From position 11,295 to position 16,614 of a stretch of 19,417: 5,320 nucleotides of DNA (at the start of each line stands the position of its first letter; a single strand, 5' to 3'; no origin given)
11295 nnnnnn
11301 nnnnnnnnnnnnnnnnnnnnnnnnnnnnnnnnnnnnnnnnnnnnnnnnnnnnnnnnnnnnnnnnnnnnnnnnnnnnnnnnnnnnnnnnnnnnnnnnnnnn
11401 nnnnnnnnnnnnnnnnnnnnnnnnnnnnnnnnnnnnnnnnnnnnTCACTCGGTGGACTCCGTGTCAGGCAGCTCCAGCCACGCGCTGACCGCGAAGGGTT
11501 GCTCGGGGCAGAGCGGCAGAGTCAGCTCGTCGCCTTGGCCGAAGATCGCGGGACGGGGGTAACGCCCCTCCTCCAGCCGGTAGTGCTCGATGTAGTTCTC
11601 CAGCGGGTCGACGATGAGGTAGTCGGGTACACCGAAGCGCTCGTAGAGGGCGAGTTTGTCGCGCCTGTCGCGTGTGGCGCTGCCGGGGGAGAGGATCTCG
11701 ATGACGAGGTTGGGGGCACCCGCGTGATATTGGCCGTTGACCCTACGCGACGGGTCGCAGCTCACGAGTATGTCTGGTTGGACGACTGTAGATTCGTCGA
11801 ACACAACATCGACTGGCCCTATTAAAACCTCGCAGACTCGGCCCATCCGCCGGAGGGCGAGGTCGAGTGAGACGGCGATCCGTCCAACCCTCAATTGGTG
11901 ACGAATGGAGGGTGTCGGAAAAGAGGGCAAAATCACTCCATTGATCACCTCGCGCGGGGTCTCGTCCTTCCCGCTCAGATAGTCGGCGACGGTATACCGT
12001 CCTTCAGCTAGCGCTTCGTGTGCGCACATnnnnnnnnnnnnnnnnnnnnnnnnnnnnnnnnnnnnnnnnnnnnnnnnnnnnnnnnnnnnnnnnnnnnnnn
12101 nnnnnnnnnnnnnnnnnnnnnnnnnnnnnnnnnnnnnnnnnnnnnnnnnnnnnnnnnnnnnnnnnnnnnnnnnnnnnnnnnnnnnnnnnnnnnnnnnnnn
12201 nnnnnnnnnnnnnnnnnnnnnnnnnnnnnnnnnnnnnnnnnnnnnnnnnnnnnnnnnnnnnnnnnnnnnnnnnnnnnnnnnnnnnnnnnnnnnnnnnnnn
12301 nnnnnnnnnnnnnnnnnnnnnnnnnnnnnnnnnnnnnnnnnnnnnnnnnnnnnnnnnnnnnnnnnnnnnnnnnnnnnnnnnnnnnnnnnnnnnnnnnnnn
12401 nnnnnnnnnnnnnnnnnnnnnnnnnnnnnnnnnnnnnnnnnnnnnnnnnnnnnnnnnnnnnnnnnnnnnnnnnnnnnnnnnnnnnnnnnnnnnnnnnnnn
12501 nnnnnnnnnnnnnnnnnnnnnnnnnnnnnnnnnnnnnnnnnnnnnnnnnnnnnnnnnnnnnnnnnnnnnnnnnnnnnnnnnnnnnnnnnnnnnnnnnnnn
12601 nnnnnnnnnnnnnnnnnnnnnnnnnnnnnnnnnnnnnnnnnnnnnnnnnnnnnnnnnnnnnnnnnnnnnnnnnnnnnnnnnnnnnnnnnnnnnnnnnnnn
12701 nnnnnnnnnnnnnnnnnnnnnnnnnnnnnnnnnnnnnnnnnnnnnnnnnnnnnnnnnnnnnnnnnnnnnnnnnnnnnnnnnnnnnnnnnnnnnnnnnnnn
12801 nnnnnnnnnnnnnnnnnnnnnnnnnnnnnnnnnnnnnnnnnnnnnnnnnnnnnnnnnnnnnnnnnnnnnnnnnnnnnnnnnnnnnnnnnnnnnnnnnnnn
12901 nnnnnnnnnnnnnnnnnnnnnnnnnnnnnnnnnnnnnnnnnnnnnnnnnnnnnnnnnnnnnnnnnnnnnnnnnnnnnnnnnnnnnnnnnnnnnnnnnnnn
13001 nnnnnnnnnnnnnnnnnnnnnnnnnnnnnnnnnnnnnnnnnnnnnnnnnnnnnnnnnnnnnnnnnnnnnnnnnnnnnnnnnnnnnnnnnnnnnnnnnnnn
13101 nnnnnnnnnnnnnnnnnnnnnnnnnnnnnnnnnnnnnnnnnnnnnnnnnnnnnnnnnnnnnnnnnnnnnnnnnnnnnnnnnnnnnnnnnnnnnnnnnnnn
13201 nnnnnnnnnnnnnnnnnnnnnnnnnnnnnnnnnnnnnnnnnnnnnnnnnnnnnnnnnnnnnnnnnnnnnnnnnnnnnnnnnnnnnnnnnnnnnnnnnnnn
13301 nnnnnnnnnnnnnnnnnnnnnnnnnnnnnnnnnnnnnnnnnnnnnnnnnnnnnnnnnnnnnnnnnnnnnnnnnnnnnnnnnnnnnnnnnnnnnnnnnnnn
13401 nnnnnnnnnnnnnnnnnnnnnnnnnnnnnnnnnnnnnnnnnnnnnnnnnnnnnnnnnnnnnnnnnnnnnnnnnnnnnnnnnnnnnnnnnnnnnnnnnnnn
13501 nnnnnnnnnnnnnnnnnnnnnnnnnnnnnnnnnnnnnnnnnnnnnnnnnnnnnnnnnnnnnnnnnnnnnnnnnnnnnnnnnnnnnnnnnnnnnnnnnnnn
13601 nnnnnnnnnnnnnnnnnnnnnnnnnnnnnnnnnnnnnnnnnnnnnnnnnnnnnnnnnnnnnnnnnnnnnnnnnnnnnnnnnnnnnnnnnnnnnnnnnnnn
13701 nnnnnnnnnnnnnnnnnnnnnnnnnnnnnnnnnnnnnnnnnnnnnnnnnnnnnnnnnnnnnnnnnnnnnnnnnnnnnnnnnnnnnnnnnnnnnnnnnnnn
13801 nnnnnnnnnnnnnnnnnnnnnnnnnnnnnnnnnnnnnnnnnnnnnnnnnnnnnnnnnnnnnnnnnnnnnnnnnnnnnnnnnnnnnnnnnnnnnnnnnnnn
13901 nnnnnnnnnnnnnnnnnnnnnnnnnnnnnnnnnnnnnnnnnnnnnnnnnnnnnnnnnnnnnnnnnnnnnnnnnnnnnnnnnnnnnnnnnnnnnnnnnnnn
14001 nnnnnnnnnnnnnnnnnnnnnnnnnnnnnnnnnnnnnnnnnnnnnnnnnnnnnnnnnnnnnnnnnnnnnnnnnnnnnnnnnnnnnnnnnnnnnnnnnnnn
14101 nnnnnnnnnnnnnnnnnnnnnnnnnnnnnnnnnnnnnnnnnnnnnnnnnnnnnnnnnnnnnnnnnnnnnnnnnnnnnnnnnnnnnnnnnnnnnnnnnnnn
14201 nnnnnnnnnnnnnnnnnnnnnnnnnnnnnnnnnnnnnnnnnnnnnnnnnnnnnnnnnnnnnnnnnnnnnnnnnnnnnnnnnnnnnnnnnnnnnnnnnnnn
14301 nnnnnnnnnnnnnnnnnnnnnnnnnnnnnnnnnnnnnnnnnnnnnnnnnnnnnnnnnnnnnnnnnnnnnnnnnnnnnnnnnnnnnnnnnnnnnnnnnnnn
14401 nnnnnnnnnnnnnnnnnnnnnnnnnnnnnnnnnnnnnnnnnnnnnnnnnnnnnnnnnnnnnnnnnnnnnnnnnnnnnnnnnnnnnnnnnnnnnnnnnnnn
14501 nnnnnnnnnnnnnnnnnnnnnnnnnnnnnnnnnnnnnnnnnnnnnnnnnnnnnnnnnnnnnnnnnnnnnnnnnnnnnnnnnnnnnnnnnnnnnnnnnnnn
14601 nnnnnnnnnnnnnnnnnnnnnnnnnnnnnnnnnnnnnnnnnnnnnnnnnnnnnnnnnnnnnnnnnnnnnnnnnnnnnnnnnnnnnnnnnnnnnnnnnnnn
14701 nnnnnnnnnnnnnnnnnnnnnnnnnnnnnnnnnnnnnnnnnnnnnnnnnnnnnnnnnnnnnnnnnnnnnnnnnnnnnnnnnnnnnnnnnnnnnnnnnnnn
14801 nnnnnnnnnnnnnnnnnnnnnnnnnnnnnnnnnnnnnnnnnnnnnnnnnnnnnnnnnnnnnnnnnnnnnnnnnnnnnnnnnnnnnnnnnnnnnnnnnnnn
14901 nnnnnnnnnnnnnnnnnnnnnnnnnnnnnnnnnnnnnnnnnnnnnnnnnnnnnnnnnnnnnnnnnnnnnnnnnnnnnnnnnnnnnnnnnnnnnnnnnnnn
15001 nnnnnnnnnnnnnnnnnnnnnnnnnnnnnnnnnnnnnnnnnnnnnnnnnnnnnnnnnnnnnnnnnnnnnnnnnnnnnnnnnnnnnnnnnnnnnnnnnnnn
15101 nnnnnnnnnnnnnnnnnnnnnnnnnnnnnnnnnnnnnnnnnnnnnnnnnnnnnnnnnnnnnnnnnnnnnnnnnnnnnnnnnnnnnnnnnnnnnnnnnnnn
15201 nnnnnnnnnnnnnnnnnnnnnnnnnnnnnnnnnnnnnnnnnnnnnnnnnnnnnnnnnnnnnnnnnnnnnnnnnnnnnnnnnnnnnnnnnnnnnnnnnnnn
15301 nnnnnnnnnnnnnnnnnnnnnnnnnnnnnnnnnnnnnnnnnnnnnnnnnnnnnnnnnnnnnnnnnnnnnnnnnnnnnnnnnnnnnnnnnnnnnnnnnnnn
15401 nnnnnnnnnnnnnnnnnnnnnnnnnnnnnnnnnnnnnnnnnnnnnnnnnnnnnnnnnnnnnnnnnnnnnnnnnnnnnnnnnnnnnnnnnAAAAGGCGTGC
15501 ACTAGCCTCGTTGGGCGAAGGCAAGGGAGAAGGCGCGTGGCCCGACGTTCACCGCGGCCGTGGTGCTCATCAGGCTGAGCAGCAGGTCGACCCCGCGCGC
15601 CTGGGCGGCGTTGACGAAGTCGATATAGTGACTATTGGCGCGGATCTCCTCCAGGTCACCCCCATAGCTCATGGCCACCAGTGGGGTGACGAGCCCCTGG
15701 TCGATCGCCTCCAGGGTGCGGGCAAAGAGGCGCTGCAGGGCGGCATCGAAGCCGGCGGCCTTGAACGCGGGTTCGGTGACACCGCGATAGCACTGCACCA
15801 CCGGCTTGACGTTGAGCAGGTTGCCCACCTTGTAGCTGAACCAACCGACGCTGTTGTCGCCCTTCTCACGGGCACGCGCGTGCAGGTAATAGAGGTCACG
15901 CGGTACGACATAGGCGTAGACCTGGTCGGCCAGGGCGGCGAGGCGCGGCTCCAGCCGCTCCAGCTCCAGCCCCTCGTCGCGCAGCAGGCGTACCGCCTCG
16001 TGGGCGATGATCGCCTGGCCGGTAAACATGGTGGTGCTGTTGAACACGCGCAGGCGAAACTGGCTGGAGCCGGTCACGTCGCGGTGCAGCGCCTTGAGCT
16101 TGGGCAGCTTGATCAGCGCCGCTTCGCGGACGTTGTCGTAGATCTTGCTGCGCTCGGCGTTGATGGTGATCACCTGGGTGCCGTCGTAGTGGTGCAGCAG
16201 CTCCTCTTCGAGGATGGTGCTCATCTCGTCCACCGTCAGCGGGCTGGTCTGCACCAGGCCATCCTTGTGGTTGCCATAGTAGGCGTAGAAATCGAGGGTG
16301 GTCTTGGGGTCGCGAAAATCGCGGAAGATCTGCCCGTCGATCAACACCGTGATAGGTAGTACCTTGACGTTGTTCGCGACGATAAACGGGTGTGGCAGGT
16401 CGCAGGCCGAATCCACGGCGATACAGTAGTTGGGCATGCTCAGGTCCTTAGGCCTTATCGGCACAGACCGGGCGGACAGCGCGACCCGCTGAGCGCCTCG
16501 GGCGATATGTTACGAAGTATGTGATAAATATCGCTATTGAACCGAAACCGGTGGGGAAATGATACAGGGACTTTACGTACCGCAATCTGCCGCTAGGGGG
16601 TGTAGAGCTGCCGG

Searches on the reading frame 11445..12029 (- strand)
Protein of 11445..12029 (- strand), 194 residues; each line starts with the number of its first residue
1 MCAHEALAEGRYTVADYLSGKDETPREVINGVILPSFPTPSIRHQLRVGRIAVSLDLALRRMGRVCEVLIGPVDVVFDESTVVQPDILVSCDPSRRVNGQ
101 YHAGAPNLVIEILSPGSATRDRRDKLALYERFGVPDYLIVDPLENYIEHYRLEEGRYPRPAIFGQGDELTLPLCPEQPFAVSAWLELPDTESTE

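Call 8: search_protein_families(library=pfam, proteins=[window:11445-12029:-])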
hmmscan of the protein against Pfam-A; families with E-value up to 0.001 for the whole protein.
window:11445-12029:- (194 aa): 1 family
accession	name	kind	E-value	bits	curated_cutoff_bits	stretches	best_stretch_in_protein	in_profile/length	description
PF05685.18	Uma2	-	9.3e-31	107.1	27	1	27-174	16-164/172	Putative restriction endonuclease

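Call 73: search_protein_families(library=padloc, proteins=[window:11445-12029:-], max_evalue=0.00001)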
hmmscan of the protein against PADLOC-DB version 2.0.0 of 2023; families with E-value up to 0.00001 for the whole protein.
window:11445-12029:- (194 aa): 4 families
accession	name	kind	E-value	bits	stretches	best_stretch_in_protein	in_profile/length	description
PDLC04832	PDC-S03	-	2.8e-34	116.5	1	11-169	8-170/188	-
PDLC04834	PDC-S03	-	1.8e-26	91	1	20-170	19-167/184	-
PDLC04833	PDC-S03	-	1.2e-23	81.7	1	9-181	21-199/207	-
PDLC04835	PDC-S03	-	1.4e-07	29.2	1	11-143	8-147/207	-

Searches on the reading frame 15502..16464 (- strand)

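Call 9: search_protein_families(library=pfam, proteins=[window:15502-16464:-])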
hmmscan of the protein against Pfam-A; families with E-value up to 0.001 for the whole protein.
window:15502-16464:- (320 aa): 1 family
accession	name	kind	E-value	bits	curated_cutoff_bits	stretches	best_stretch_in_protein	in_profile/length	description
PF02645.21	DegV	-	3.1e-36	125.6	27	1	15-317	4-278/280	Uncharacterised protein, DegV family COG1307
